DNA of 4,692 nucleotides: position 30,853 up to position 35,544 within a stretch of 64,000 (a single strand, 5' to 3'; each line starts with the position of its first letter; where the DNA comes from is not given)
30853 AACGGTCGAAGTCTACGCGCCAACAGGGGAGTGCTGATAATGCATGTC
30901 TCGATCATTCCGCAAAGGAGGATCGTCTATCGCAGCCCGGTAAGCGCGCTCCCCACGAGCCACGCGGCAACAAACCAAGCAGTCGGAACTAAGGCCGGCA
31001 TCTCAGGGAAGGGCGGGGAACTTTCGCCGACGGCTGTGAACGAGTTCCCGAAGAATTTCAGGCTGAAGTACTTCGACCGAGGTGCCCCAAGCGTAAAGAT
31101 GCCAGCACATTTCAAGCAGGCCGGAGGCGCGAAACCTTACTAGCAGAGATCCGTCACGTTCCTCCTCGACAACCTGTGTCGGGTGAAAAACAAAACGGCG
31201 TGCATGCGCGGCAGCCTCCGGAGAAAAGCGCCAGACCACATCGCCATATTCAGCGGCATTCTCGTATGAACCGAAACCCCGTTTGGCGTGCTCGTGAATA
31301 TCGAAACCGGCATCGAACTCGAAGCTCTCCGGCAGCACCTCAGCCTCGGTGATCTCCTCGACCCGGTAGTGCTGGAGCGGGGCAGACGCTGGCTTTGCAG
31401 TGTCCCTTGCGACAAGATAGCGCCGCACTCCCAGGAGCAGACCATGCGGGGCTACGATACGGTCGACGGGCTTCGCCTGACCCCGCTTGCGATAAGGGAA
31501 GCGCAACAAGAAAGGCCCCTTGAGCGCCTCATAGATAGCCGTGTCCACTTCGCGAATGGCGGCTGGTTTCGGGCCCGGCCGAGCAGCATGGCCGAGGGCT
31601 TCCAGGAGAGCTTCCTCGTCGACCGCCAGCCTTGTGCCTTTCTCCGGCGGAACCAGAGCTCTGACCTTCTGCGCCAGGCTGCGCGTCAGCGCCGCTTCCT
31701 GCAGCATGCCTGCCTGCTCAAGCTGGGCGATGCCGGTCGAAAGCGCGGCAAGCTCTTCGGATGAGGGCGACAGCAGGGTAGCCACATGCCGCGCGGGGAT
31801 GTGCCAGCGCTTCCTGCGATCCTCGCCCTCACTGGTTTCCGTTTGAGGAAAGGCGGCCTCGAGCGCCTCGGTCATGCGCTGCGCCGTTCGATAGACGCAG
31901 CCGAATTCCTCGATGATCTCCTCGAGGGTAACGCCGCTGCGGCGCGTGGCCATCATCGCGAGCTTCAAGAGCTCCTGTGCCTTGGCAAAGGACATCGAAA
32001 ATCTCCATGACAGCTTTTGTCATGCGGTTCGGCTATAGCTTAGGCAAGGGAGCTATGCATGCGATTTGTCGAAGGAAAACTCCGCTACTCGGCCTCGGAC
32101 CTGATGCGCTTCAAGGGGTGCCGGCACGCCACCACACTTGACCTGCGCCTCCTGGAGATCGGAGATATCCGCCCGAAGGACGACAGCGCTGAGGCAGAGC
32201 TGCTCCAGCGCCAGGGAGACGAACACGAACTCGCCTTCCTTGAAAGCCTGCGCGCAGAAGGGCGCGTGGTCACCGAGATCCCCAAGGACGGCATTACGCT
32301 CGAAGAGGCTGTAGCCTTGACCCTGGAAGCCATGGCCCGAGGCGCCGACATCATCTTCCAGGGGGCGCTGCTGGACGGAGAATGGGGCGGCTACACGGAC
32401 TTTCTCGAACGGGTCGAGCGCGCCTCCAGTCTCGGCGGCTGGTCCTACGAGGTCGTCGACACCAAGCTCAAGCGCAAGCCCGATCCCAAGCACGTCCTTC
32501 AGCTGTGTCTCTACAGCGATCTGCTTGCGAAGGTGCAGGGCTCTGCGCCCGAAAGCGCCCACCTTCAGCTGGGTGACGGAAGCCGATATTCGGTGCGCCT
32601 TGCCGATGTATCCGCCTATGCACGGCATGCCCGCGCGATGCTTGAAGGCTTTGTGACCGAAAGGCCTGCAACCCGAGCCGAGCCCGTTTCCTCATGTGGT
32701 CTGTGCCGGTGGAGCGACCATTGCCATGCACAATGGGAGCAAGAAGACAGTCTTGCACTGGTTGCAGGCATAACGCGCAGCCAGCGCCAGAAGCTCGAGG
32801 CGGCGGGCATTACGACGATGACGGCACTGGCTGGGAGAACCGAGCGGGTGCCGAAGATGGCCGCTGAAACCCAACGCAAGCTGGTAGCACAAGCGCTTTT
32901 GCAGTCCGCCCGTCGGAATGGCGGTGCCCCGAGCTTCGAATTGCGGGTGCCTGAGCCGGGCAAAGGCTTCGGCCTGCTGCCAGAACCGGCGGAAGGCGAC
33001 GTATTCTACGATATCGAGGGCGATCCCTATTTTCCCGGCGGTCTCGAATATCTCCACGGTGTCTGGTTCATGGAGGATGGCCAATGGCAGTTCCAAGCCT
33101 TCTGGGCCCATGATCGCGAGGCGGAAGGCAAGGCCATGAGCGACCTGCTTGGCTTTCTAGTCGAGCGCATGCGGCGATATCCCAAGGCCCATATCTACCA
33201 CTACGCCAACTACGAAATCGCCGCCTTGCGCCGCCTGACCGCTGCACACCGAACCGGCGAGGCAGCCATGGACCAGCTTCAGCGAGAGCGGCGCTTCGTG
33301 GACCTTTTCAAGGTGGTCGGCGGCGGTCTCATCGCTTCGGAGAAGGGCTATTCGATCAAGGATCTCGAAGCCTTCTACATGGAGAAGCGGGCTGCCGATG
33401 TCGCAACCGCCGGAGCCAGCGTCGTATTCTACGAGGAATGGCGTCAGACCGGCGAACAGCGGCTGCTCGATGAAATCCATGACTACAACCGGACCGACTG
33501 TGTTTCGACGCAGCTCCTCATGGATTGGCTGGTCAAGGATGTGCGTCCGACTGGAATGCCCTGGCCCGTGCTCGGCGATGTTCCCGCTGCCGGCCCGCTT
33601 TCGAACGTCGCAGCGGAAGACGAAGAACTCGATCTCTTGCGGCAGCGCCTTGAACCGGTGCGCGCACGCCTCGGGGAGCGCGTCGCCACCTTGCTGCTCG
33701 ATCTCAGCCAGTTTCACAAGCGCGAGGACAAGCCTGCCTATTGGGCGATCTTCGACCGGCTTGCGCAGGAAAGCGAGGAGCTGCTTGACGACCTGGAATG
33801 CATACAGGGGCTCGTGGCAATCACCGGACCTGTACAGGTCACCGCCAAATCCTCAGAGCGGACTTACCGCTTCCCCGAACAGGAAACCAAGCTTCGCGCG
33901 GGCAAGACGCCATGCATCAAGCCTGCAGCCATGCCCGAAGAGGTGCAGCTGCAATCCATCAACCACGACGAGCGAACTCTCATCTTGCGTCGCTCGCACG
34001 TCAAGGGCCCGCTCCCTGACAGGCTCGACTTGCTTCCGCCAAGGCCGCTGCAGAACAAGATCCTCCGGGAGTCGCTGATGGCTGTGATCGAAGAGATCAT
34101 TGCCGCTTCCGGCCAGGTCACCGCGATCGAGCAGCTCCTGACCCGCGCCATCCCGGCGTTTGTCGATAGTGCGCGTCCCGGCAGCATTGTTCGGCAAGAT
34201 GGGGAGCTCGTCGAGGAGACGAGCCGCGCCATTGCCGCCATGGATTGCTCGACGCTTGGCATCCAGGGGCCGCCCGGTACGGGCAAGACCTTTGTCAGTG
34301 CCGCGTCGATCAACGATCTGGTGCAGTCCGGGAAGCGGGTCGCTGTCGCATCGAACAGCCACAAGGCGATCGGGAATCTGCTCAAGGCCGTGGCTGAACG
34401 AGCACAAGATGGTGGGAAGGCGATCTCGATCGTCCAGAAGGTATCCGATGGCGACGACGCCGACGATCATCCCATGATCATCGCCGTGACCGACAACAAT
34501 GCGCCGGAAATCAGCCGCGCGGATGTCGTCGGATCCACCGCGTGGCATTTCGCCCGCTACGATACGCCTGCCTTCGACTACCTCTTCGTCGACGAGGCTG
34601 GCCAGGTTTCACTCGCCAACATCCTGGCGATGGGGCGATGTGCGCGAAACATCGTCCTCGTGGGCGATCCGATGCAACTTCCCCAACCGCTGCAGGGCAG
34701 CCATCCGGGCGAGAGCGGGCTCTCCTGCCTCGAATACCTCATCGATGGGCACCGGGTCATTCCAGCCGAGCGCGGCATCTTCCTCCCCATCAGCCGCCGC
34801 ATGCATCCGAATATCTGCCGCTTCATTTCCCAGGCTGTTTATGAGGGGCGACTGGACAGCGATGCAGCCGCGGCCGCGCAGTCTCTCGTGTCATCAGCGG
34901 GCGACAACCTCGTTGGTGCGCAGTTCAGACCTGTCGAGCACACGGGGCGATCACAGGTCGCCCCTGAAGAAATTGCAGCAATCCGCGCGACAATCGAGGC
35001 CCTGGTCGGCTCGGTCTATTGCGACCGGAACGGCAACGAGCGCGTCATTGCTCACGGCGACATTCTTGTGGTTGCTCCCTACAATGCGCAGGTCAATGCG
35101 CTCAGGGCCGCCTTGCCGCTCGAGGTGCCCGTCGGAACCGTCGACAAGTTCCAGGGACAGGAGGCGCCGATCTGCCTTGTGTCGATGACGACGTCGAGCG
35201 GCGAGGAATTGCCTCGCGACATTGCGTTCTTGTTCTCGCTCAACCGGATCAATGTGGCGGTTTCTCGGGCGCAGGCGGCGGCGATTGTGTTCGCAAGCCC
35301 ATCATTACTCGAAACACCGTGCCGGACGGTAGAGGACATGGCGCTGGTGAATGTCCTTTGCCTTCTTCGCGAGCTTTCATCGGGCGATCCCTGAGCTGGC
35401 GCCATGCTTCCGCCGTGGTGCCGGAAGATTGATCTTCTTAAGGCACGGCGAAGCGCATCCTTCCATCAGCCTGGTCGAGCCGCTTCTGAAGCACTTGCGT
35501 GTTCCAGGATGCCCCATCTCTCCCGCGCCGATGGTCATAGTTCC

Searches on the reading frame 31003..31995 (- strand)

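Call 5: search_protein_families(library=pfam, proteins=[window:31003-31995:-], max_evalue=0.01)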
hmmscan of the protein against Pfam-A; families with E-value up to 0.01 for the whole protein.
window:31003-31995:- (330 aa): 2 families
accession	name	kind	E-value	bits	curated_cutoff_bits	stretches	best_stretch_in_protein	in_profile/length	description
PF25583.1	WCX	-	9.2e-15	55.2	23.9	1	252-322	4-71/76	WCX domain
PF13280.12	WYL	-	3.5e-06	27.3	21.8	1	153-220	5-70/70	WYL domain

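Call 6: search_protein_families(library=padloc, proteins=[window:31003-31995:-], max_evalue=0.01)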
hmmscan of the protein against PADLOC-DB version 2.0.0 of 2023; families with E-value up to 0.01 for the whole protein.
window:31003-31995:- (330 aa): 3 families
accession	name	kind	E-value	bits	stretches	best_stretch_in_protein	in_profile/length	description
PDLC01457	WYL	-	6.6e-21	72.9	1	5-313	2-227/229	"CAS-I,CAS-II,CAS-III,CAS-IV,CAS-V,CAS-VI; associated_signaling"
PDLC01652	WYL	-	1.2e-20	72.5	1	153-322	22-157/162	"CAS-I,CAS-II,CAS-III,CAS-IV,CAS-V,CAS-VI; associated_signaling"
PDLC01766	Cas3c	-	3e-16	56.8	1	154-325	140-311/1009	-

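Call 7: search_protein_families(library=ncbifam, proteins=[window:31003-31995:-], max_evalue=0.01)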
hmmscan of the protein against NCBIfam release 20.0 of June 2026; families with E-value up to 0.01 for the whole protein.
window:31003-31995:- (330 aa): 0 families

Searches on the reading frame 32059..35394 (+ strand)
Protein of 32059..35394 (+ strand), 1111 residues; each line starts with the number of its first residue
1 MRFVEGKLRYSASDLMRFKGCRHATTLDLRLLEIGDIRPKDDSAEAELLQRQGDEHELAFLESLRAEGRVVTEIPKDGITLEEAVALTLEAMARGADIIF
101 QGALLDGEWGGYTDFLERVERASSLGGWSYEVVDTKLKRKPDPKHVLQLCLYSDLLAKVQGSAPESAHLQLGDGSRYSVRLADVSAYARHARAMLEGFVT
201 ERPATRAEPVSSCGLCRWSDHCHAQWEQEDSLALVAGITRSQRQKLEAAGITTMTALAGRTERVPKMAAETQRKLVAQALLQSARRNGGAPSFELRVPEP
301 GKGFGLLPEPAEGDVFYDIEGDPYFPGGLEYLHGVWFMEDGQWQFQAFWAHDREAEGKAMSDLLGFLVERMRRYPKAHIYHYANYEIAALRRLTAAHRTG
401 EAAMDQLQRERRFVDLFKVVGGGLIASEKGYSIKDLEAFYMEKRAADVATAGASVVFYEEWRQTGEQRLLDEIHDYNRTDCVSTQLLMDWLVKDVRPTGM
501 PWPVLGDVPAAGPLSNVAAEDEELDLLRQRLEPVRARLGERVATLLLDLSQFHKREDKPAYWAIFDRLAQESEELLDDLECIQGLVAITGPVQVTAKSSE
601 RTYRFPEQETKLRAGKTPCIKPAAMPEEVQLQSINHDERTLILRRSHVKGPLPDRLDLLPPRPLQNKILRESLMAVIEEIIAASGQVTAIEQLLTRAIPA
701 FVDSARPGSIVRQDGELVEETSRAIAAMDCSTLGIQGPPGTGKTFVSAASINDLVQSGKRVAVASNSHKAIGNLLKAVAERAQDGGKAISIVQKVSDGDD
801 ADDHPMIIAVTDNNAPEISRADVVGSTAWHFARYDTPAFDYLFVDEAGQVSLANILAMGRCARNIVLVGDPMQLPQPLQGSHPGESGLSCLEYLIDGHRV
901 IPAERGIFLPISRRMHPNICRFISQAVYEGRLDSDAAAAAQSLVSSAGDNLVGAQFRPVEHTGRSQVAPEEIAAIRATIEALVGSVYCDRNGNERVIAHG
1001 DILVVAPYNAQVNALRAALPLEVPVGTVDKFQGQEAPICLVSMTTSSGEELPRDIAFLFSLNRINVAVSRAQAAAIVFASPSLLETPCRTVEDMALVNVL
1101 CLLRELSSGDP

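Call 5: search_protein_families(library=pfam, proteins=[window:32059-35394:+], max_evalue=0.01)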
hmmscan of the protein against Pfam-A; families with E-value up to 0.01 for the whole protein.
window:32059-35394:+ (1111 aa): 10 families
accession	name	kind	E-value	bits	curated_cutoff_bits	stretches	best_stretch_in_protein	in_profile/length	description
PF13482.12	RNase_H_2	-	7.3e-31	107.8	22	1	315-492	1-165/165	RNase_H superfamily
PF13087.12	AAA_12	-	9.6e-25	87.7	27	1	903-1080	14-193/195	AAA domain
PF13086.12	AAA_11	-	3.1e-16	60.3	27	2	818-875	190-251/257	AAA domain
PF13604.12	AAA_30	-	6.4e-11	42.8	27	1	723-877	11-131/191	AAA domain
PF13245.12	AAA_19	-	9.8e-09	35.9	25.1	1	724-875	4-130/134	AAA domain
PF01443.25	Viral_helicase1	-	8.5e-06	26.2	21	1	786-877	10-100/228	Viral superfamily 1 RNA helicase core domain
PF12705.13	PDDEXK_1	-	0.00059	20.3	22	1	119-223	131-247/247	PD-(D/E)XK nuclease superfamily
PF09848.15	SLFN-g3_helicase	-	0.0014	18.4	24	1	735-847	6-88/354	Schlafen group 3, DNA/RNA helicase domain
PF05127.21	NAT10_TcmA_helicase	-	0.0022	18.4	22.7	1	735-867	2-118/176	RNA cytidine acetyltransferase NAT10/TcmA, helicase domain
PF24883.2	NPHP3_N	-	0.0023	18.6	24.8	0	729-763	21-55/164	Nephrocystin 3, N-terminal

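Call 6: search_protein_families(library=padloc, proteins=[window:32059-35394:+], max_evalue=0.01)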
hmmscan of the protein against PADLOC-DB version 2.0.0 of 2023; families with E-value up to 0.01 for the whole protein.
window:32059-35394:+ (1111 aa): 8 families
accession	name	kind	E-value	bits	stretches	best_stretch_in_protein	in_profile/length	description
PDLC03920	MkoA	-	2.1e-46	156.8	2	819-1106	768-1100/1112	-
PDLC03921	MkoA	-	3.5e-32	109.1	2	838-1083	1296-1569/1607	-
PDLC03924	MkoC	-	2.2e-28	96.9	2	903-1087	767-950/1136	-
PDLC02895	DpdJ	-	2.6e-07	25.8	1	1003-1093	372-466/2112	DpdJ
PDLC05009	PDC-S37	-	3.8e-07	26.3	1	835-875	934-974/1550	-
PDLC00060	DruK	-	2.2e-06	25.3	1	132-227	159-264/347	PD-(D/E)XK nuclease superfamily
PDLC02194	Hhe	-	0.0014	13.9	0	829-876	1371-1418/1911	-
PDLC01250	Cas4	-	0.004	15.4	1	130-222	76-167/168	"CAS-I,CAS-II,CAS-III,CAS-IV,CAS-V,CAS-VI; acquisition_associated"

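Call 7: search_protein_families(library=ncbifam, proteins=[window:32059-35394:+], max_evalue=0.01)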
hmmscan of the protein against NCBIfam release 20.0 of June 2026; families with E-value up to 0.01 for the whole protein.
window:32059-35394:+ (1111 aa): 6 families
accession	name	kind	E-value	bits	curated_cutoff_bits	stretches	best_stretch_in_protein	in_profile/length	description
TIGR03491.1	TIGR03491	subfamily_domain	2.1e-89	300.6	97.45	1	11-491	2-462/462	TM0106 family RecB-like putative nuclease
TIGR00376.1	TIGR00376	hypoth_equivalog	7.2e-33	113.9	348.9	2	818-1084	343-614/639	IGHMBP2 family helicase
NF040671.1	PLuB_AAA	exception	7.4e-19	66.7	999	1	732-1085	833-1236/1256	PLuB system helicase-like protein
NF058533.1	antiphage_ProA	equivalog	2.1e-07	28.8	1500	1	834-875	1299-1340/1903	anti-phage protein ProA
NF042953.1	Hhe_antiphage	equivalog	0.00022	18.7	2000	0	838-875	1281-1318/1797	DUF4011 domain-containing anti-phage protein Hhe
NF005992.0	PRK08116.1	subfamily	0.00091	18.4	189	1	733-778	117-160/269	hypothetical protein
